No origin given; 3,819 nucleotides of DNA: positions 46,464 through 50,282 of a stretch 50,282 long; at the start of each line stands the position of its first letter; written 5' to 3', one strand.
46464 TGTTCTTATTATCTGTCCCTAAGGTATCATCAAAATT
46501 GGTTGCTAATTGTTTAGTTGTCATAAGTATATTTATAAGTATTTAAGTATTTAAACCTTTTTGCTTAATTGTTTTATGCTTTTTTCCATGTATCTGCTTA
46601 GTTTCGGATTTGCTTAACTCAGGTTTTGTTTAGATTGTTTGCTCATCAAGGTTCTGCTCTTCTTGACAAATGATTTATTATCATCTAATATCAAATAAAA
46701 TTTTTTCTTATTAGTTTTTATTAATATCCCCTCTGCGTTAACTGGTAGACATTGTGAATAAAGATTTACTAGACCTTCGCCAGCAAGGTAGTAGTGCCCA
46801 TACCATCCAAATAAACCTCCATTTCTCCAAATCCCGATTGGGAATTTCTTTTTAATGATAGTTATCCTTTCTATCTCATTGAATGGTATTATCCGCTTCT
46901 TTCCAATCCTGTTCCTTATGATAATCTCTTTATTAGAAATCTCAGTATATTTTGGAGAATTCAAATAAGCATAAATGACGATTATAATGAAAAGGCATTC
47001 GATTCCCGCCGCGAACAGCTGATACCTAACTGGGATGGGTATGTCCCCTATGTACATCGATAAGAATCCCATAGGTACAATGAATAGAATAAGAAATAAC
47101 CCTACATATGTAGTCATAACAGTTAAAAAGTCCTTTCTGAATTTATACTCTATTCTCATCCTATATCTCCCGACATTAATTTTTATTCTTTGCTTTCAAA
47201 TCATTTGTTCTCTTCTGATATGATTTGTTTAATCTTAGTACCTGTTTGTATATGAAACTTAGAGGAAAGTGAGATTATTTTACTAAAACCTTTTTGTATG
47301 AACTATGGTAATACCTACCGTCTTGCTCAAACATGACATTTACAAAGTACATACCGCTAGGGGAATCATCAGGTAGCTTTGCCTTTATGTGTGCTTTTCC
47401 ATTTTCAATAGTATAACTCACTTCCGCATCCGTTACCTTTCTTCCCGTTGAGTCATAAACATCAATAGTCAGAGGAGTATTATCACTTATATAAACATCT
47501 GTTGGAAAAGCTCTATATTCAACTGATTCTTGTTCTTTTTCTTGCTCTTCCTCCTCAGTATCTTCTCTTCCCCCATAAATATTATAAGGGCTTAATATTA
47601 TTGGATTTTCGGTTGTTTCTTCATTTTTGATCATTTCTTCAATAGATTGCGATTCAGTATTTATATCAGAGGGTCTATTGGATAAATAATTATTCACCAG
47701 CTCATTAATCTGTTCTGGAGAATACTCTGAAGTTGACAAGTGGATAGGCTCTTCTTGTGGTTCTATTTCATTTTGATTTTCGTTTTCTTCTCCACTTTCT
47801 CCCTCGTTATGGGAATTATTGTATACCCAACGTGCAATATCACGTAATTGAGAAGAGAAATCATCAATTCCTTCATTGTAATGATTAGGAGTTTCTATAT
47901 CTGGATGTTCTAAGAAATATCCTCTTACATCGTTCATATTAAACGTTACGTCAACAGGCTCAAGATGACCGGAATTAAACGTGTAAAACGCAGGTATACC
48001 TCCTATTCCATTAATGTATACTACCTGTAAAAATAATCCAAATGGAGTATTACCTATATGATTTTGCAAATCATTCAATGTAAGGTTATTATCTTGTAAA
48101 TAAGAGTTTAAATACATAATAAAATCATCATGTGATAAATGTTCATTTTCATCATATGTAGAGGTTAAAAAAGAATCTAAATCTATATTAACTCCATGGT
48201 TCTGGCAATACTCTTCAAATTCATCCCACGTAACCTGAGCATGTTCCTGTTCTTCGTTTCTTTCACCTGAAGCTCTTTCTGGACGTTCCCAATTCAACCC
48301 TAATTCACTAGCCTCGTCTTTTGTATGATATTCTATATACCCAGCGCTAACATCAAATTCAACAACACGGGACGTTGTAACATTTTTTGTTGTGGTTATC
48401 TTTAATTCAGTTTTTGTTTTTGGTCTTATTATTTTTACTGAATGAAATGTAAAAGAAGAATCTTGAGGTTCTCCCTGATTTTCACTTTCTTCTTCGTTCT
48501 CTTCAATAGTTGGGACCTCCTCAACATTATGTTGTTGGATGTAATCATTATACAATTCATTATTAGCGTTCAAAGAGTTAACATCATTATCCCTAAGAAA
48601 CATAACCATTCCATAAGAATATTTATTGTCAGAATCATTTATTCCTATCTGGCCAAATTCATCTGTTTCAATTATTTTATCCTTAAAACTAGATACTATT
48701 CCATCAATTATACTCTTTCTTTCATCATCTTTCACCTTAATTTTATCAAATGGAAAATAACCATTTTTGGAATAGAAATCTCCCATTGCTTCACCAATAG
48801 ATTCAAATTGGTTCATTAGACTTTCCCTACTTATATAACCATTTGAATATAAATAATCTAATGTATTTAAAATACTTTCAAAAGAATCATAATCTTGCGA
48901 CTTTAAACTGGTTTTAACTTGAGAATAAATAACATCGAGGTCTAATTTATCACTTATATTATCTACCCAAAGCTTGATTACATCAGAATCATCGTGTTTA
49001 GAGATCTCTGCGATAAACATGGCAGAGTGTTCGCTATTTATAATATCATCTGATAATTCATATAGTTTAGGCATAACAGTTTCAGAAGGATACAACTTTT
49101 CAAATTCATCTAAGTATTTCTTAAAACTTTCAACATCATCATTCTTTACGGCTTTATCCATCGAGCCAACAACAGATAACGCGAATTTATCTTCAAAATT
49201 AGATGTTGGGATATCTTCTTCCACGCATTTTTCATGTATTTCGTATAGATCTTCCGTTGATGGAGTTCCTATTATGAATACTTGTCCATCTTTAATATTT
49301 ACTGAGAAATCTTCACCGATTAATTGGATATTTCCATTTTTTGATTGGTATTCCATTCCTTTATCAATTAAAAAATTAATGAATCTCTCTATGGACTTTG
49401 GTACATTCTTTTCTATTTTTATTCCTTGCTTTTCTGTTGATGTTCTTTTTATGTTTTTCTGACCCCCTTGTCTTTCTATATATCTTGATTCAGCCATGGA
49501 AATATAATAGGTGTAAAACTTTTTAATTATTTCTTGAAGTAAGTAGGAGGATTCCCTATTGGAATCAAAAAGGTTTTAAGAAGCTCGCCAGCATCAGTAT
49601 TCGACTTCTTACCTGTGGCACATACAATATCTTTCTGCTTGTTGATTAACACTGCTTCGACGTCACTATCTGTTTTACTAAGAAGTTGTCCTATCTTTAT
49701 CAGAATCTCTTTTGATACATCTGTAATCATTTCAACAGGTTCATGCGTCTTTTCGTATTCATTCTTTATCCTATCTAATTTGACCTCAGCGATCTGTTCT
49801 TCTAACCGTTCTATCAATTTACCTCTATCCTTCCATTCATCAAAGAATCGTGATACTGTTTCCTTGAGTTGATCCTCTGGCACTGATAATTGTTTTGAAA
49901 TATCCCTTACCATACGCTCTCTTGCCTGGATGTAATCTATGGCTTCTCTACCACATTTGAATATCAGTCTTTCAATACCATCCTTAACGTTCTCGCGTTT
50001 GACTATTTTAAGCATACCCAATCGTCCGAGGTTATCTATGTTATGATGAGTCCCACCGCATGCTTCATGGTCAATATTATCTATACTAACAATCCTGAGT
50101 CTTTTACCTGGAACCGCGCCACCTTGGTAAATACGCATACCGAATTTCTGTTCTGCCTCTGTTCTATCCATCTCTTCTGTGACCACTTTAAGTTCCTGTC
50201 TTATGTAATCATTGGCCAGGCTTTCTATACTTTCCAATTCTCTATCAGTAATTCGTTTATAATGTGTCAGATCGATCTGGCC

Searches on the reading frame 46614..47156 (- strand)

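Call 66: search_protein_families(library=pfam, proteins=[window:46614-47156:-], max_evalue=0.001)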
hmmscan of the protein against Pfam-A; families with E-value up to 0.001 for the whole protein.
window:46614-47156:- (180 aa): 1 family
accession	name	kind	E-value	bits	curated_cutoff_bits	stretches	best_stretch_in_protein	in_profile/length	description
PF10882.14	bPH_5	-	2.6e-06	27.9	22.5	1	73-167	5-96/100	Bacterial PH domain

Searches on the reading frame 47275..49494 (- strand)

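Call 66: search_protein_families(library=pfam, proteins=[window:47275-49494:-], max_evalue=0.001)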
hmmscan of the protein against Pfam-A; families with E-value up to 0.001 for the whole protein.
window:47275-49494:- (739 aa): 1 family
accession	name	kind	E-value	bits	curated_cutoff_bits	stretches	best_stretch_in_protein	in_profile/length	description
PF01835.25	MG2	-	0.00064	20.5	32.8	0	670-729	31-89/96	MG2 domain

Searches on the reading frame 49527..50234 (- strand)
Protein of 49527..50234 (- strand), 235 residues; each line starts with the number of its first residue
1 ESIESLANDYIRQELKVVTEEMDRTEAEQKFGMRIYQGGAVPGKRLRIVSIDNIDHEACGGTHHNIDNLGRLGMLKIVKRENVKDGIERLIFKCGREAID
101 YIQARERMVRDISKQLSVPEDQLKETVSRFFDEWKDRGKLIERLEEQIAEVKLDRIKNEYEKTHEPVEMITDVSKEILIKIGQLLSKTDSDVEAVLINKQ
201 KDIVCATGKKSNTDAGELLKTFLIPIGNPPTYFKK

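Call 66: search_protein_families(library=pfam, proteins=[window:49527-50234:-], max_evalue=0.001)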
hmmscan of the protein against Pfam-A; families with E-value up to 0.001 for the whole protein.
window:49527-50234:- (235 aa): 1 family
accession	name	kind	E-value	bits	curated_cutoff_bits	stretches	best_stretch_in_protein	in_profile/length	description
PF07973.19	tRNA_SAD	-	2.4e-08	34.3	24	1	46-90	1-43/44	Threonyl and Alanyl tRNA synthetase second additional domain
